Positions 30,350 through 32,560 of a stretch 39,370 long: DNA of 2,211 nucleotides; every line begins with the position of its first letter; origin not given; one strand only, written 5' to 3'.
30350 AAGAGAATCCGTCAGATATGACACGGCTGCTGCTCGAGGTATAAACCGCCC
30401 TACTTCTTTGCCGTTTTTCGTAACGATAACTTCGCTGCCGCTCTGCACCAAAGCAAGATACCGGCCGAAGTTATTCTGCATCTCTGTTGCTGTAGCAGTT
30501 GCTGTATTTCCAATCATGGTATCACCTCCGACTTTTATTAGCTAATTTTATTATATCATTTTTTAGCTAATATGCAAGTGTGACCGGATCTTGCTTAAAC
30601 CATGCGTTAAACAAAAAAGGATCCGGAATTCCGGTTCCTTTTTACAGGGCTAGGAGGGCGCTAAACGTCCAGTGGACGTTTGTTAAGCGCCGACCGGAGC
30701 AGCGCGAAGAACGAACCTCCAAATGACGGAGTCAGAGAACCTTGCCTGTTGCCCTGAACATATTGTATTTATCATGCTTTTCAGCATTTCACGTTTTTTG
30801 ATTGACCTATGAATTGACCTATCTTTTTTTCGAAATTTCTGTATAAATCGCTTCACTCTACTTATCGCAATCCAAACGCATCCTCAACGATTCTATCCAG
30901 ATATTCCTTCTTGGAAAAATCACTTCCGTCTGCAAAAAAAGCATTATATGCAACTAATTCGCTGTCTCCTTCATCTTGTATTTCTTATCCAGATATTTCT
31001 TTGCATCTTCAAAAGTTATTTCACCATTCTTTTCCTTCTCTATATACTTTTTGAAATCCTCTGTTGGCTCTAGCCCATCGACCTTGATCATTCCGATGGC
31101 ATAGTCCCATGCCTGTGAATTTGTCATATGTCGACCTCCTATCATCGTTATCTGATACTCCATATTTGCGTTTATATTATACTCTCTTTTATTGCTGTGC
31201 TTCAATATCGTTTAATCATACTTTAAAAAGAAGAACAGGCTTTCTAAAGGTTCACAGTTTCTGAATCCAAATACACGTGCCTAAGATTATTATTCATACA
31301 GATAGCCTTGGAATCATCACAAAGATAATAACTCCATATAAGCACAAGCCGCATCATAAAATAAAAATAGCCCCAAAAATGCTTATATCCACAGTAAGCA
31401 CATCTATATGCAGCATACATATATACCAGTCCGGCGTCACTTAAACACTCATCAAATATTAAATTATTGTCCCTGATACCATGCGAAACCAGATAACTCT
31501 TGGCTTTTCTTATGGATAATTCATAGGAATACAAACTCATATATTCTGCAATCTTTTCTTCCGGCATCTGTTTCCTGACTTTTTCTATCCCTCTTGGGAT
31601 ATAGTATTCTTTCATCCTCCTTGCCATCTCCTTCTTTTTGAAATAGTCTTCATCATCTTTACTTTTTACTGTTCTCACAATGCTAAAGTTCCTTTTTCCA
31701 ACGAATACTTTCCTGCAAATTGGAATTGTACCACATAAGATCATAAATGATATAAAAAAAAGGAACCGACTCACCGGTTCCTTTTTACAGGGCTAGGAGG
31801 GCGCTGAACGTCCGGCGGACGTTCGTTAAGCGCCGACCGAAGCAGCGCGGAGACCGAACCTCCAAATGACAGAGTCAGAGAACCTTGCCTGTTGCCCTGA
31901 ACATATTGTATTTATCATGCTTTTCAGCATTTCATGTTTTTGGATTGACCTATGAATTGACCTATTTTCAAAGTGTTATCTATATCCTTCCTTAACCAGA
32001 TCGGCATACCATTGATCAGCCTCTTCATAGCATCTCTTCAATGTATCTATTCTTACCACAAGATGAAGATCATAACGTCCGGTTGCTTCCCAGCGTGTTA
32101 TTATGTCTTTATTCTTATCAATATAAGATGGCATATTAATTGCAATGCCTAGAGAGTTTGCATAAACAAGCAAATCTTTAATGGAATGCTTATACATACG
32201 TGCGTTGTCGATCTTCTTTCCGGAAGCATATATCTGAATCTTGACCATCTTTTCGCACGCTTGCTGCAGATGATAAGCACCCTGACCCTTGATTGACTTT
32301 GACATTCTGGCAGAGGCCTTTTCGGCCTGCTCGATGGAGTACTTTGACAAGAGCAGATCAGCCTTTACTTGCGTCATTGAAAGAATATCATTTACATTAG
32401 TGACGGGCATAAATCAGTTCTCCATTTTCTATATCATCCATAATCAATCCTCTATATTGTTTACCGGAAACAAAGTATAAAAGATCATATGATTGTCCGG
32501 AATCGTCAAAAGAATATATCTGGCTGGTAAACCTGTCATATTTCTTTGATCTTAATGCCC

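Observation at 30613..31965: Two copies of a ~210-bp structured element with a compensatory stem change, flanking a two-gene cassette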

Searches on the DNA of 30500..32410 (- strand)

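Call 6: search_rna_families(source=window, start=30500, end=32100, threshold=evalue, max_evalue=10, show_alignments=3)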
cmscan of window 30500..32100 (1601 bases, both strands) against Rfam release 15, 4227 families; matches with E-value up to 10: 8.
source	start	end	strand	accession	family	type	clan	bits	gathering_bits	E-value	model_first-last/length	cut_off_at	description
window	30535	30646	+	RF02449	ncr1015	Gene; sRNA;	-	25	60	0.79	1-121/121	no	Bacillus sRNA ncr1015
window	31748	31840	-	RF02058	STnc400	Gene;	-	24.7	80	0.055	1-125/125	no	Gammaproteobacterial sRNA STnc400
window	31714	31785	+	RF02083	OrzO-P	Gene; antitoxin;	-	24.7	60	0.31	1-76/76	no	OrzO-P RNA antitoxin family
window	31581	31604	+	RF01328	CRISPR-DR17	Gene; CRISPR;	CL00014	20.7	42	0.87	1-25/25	no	CRISPR RNA direct repeat element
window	31723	31787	+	RF02057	STnc40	Gene; sRNA;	-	20.5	45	1.5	1-70/70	no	Salmonella enterica sRNA STnc40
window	31227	31325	+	RF01964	RMST_3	Gene; lncRNA;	-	15.9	55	6.5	1-109/109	no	Rhabdomyosarcoma 2 associated transcript conserved region 3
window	32005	32032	-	RF01145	sR14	Gene; snRNA; snoRNA; CD-box;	-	12.9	38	2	1-54/54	no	Small nucleolar RNA sR14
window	31713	31788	+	RF02377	SurA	Gene; sRNA;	-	12.7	100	1.6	1-279/279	no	SurA sRNA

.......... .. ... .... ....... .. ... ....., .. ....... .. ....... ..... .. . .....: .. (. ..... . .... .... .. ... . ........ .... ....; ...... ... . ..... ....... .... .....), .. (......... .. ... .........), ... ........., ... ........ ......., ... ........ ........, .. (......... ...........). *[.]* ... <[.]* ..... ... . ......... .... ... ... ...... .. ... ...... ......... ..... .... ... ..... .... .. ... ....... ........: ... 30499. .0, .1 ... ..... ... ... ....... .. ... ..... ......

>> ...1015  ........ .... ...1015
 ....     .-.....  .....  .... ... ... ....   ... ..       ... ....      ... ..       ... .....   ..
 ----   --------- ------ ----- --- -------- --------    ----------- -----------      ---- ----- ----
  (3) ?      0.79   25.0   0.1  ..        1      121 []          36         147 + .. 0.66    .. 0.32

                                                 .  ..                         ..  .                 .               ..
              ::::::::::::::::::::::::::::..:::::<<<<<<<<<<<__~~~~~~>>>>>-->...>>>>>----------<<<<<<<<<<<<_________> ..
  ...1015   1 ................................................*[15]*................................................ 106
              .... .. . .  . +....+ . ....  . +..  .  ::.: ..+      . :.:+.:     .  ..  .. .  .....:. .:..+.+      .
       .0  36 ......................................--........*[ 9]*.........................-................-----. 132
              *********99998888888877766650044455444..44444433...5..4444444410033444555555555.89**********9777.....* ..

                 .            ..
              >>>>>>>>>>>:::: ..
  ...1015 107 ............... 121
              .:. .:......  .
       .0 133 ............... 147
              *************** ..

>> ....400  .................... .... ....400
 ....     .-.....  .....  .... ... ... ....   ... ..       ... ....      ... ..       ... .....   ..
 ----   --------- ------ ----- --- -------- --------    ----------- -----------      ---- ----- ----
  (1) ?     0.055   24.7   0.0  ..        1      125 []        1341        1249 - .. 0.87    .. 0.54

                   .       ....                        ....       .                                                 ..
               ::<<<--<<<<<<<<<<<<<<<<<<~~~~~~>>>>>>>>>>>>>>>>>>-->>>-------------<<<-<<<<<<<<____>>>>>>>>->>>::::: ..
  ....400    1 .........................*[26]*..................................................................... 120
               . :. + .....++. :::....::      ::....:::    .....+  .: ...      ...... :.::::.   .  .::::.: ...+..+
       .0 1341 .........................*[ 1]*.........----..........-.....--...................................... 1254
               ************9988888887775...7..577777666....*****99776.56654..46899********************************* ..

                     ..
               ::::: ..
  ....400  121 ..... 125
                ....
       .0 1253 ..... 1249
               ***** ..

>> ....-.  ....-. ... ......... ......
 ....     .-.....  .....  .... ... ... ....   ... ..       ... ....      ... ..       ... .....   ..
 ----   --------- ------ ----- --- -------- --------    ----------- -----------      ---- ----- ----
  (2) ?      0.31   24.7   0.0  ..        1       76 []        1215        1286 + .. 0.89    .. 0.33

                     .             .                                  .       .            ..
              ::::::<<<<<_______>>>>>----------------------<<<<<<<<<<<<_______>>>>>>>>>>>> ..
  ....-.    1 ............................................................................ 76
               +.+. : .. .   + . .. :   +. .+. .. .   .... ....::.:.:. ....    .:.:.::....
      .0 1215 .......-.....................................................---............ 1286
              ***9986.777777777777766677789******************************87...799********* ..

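Call 13: search_dna_similar(query=window:30600-30830:-, collection=plasmids, mode=distant, max_evalue=0.01)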
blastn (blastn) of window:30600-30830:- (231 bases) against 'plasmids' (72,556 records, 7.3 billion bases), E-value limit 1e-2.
No match.

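Call 14: search_dna_similar(query=window:30600-30830:-, collection=phages, mode=distant, max_evalue=0.01)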
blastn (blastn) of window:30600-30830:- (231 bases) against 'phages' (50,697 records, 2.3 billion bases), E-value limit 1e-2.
No match.

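Call 25: search_rna_families(source=L003, start=4300, end=5572, threshold=evalue, max_evalue=10, show_alignments=4)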
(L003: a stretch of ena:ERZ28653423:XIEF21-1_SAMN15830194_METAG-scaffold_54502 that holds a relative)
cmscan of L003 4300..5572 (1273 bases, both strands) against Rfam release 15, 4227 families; matches with E-value up to 10: 12.
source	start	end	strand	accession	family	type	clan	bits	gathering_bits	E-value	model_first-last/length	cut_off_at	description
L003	4405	4502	+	RF02435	SpF41_sRNA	Gene; sRNA;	-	24.3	52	0.37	1-105/105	no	Streptococcus sRNA SpF41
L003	5500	5559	+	RF00005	tRNA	Gene; tRNA;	CL00001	23.4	29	0.043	1-71/71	no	tRNA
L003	4438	4504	+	RF02432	SpF25_sRNA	Gene; sRNA;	-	22.2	48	0.75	1-102/102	no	Streptococcus sRNA SpF25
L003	4651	4674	-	RF01328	CRISPR-DR17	Gene; CRISPR;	CL00014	20.7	42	0.69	1-25/25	no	CRISPR RNA direct repeat element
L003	4378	4463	-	RF01185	snR75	Gene; snRNA; snoRNA; CD-box;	CL00045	19.7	40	0.19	1-88/88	no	Small nucleolar RNA snR75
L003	4383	4511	+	RF02502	Atu_C8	Gene; sRNA;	-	19.7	50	0.64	1-122/122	no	Rhizobiales sRNA Atu_C8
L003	4471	4541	-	RF02083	OrzO-P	Gene; antitoxin;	-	17.9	60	6.6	1-76/76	no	OrzO-P RNA antitoxin family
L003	4410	4468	+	RF00005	tRNA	Gene; tRNA;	CL00001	17.1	29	2.3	1-71/71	no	tRNA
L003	4410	4469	-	RF04354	Plastid-ycf2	Cis-reg;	-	16.5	65.7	3.4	1-75/75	no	Plastid-ycf2 5UTR RNA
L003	4430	4468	-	RF04351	Plastid-psbl-rps4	Cis-reg;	-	14.9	68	7.4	1-53/53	no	Plastid-psbl-rps4 3UTR RNA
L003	5535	5551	-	RF04351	Plastid-psbl-rps4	Cis-reg;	-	14.4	68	9.6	9-25/53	no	Plastid-psbl-rps4 3UTR RNA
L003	4468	4542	-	RF02377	SurA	Gene; sRNA;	-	11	100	4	1-279/279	no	SurA sRNA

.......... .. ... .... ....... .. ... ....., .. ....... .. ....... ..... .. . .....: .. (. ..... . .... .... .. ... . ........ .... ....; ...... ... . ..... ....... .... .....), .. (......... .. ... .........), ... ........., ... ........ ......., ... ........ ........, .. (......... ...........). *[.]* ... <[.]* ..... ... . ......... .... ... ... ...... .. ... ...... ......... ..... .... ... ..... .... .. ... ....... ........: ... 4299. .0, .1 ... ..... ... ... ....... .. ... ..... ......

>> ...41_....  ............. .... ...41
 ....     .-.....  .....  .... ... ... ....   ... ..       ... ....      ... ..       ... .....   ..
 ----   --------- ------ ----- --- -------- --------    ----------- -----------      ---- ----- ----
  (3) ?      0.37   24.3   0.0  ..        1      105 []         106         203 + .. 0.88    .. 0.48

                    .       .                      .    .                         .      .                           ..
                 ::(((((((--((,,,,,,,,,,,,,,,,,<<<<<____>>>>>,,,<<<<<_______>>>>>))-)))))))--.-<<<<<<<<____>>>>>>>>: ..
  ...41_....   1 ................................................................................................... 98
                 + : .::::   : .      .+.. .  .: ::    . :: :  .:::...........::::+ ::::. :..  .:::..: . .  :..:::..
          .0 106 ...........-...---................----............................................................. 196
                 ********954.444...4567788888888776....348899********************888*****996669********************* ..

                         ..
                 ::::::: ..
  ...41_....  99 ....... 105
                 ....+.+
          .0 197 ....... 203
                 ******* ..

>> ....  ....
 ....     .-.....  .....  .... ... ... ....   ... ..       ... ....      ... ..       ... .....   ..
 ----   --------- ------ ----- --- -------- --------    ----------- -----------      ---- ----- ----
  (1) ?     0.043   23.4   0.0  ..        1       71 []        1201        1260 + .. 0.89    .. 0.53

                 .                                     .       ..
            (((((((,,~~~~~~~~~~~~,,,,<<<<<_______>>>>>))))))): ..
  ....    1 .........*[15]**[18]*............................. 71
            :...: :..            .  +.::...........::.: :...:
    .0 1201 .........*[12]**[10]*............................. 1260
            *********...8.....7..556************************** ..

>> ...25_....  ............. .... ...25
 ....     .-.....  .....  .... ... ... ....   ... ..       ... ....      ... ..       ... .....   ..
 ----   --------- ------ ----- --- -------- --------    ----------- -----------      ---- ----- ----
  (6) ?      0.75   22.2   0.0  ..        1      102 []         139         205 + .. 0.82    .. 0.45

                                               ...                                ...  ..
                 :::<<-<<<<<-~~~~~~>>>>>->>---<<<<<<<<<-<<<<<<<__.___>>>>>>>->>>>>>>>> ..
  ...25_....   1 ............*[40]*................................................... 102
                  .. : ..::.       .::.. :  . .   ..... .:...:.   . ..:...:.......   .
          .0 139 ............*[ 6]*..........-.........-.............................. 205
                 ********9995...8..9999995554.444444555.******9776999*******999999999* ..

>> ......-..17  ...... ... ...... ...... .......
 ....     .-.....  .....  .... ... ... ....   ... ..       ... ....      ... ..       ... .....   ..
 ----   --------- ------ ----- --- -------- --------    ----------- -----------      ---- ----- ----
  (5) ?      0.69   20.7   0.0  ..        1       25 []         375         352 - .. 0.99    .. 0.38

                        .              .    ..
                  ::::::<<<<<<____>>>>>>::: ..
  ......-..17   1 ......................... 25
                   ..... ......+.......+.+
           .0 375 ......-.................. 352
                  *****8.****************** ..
